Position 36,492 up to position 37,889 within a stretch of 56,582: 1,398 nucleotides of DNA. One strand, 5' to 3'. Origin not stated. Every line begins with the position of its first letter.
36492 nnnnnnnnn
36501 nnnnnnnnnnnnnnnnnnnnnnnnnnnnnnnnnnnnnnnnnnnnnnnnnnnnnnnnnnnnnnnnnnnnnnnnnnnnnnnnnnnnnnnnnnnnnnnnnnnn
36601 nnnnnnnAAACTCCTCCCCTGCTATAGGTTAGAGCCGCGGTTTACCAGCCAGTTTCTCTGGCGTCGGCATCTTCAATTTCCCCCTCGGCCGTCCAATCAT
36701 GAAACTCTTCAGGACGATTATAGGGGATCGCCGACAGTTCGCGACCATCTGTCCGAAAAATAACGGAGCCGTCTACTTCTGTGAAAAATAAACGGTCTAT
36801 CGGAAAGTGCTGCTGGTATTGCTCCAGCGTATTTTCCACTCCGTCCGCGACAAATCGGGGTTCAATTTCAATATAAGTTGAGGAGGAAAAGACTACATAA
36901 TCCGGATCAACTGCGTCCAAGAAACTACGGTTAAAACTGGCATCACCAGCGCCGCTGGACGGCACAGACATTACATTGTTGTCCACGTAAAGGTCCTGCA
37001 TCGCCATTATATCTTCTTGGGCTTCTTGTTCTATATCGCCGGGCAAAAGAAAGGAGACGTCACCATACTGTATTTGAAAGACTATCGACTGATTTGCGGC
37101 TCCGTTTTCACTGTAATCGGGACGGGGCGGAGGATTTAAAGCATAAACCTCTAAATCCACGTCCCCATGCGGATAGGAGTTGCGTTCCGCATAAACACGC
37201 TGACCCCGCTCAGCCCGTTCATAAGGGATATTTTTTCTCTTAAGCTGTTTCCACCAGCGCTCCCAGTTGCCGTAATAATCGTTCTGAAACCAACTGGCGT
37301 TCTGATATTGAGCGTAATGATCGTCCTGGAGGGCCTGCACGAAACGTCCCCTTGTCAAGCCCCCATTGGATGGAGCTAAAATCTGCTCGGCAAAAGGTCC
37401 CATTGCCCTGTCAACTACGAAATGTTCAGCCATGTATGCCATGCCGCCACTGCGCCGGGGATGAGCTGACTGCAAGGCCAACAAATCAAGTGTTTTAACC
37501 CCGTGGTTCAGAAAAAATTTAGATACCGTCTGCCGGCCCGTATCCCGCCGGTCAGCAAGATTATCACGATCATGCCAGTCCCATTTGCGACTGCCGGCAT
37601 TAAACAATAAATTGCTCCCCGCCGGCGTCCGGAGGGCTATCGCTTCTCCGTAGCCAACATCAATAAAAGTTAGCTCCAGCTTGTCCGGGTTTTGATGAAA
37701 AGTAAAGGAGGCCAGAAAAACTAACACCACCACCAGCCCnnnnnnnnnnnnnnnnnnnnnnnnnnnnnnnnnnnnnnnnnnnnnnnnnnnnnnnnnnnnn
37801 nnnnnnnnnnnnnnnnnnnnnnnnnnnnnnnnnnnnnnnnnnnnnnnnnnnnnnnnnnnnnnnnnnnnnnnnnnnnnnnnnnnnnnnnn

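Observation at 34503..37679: ComEC beta-lactamase (nuclease) domain looks catalytically dead, and a separately encoded anchored paralog is also non-canonical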

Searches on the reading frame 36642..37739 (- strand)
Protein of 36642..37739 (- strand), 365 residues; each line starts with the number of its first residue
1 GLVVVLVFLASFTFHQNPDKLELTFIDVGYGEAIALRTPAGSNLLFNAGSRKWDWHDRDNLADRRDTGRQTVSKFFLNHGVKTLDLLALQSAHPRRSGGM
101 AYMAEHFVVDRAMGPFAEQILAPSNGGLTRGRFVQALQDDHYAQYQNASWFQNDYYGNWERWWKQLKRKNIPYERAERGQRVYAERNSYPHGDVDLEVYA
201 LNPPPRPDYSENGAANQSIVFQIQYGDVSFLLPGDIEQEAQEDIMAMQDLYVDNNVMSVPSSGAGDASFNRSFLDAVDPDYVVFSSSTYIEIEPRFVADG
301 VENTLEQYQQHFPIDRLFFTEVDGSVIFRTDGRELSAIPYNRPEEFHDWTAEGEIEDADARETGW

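Call 7: search_solved_structures(query=window:36642-37739:-, max_evalue=1, show_alignments=3)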
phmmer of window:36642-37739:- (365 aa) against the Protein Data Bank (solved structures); distinct sequences matched with E-value up to 1: 9.
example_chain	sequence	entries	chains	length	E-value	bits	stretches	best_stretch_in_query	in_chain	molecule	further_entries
9ic4_A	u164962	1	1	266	4.8e-18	68.7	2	19-108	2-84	Competence protein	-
30bt_A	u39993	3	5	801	3.3e-14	56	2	8-104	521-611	Beta-lactamase-like domain | ComEC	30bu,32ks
9vc9_A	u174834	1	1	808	0.00091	21.7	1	211-287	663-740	Dna internalization-related competence protein rec2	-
9vcf_A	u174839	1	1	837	0.0077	18.7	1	216-337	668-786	DNA internalization-related competence protein ComEC/Rec2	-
9vcb_A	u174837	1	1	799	0.0079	18.6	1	216-336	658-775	DNA internalization-related competence protein ComEC/Rec2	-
2ij0_E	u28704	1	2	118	0.24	13.8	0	73-99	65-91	penultimate affinity-matured variant of hVbeta 2.1, D10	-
3mfg_B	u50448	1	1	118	0.38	13.1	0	73-99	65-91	V_segment translation product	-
4pj8_D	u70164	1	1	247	0.6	12.4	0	73-124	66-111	TCR-beta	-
4dzb_B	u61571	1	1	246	0.61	12.4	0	73-124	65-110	Vbeta2 (MAIT T cell receptor)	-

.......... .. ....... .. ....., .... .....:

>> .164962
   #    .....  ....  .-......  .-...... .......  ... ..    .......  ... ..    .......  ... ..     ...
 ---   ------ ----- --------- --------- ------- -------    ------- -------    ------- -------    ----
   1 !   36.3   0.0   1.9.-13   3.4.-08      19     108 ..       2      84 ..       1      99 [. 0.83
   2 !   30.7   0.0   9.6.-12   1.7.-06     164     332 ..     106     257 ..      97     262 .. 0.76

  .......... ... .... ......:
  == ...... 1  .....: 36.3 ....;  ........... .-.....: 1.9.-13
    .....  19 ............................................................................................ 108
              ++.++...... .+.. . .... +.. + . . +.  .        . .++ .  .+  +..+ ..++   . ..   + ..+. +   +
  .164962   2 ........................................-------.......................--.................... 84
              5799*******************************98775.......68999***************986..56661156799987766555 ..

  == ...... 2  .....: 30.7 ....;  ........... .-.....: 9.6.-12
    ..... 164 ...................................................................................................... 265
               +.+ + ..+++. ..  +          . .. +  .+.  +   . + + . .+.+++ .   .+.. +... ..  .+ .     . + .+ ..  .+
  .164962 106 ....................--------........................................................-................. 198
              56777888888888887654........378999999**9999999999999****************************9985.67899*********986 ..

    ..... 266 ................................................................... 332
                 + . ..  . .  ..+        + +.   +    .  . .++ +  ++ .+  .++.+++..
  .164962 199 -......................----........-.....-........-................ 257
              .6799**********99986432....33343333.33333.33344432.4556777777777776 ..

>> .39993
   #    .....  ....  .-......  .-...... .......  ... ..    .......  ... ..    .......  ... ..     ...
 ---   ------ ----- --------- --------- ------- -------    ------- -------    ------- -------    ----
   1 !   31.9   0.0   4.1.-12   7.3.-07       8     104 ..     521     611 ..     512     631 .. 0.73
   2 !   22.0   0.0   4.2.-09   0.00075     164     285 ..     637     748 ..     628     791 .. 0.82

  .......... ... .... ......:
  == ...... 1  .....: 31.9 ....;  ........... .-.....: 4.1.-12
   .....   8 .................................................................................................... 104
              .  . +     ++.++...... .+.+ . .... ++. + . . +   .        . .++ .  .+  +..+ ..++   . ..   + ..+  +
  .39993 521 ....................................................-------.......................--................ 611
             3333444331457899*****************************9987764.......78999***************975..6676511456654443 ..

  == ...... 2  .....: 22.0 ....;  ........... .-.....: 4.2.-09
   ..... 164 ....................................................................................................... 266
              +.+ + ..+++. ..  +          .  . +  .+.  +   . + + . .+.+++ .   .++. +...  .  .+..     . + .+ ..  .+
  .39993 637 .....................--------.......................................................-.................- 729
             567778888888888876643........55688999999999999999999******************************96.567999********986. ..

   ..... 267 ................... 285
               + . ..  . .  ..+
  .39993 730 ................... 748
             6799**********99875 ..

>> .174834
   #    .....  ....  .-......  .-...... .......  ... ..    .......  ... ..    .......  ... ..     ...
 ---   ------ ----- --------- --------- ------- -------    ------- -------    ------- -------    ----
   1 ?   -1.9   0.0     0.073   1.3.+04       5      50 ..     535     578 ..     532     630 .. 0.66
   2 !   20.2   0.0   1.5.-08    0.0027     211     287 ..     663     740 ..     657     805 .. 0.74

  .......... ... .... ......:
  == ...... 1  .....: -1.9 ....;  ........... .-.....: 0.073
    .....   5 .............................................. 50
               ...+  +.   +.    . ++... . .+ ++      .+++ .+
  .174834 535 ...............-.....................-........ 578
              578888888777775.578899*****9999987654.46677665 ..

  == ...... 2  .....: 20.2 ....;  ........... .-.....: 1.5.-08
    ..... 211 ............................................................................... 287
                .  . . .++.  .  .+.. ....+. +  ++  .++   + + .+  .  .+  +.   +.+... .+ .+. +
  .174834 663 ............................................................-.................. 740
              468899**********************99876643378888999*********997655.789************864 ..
